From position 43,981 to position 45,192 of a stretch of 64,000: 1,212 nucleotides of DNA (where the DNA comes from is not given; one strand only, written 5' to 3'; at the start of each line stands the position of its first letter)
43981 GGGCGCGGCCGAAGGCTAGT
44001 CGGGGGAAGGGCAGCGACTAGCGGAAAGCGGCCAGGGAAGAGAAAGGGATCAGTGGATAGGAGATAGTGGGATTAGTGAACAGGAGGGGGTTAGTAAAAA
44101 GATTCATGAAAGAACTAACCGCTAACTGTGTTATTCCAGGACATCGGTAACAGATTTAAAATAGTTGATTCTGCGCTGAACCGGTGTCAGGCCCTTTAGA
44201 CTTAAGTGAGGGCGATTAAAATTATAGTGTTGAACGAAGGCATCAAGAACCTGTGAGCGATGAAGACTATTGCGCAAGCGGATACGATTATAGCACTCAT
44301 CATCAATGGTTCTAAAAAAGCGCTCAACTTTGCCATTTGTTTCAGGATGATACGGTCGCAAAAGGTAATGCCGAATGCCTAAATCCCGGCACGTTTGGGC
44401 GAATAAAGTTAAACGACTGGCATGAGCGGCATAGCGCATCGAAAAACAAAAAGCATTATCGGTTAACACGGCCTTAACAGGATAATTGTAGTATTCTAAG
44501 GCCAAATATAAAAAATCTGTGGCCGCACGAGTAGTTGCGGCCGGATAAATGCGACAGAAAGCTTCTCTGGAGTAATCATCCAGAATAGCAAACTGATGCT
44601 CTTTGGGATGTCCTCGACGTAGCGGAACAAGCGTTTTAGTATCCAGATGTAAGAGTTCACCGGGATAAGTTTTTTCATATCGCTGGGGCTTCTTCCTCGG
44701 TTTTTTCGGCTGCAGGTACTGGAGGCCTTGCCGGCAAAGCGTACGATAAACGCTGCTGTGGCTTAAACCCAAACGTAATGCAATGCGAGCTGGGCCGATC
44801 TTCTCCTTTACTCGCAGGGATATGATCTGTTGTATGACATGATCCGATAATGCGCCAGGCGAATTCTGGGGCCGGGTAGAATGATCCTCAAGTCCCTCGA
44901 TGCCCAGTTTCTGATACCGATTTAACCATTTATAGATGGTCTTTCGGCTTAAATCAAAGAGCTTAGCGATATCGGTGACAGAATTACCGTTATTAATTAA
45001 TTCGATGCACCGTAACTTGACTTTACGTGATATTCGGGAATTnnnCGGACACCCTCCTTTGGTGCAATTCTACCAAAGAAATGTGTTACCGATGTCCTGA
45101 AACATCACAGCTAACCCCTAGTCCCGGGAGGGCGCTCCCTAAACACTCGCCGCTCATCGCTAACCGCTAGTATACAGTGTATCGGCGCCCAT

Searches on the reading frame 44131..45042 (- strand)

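Call 64: search_protein_families(library=pfam, proteins=[window:44131-45042:-], max_evalue=0.00001)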
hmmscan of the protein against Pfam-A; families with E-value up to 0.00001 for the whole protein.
window:44131-45042:- (303 aa): 13 families
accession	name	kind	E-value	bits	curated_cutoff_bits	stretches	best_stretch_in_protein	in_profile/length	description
PF13683.12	rve_3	-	8.3e-19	67.6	26.5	1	222-287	2-67/67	Integrase core domain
PF13384.12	HTH_23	-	7.3e-18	64.3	24.6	1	5-51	3-49/50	Homeodomain-like domain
PF13551.12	HTH_29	-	3e-17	62.9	28.1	1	10-71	2-64/64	Winged helix-turn helix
PF13518.12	HTH_28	-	1.4e-16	60.6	25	1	9-58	2-51/52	Helix-turn-helix domain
PF13565.12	HTH_32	-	2.6e-14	53.9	33.7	1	35-102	1-73/73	Homeodomain-like domain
PF00665.32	rve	-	4.9e-12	46.4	32.6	1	127-233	4-102/102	Integrase core domain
PF02796.21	HTH_7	-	7.2e-12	45.7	23.8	1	12-41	14-43/45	Helix-turn-helix domain of resolvase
PF06056.18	Terminase_5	-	8.9e-09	35.6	20.3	1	8-52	2-46/58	Putative ATPase subunit of terminase (gpP-like)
PF01710.22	HTH_Tnp_IS630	-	9e-08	32.6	21.3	1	6-45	5-44/119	Transposase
PF13011.12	LZ_Tnp_IS481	-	1.8e-07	31.8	22.2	1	30-70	36-76/85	leucine-zipper of insertion element IS481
PF01527.26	HTH_Tnp_1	-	1.8e-06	28.5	24.1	0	3-50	6-53/75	Transposase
PF13936.12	HTH_38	-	2.1e-06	27.8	27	0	15-40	16-41/44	Helix-turn-helix domain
PF13333.12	rve_2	-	2.8e-06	27.8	22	1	240-291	1-52/56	Integrase core domain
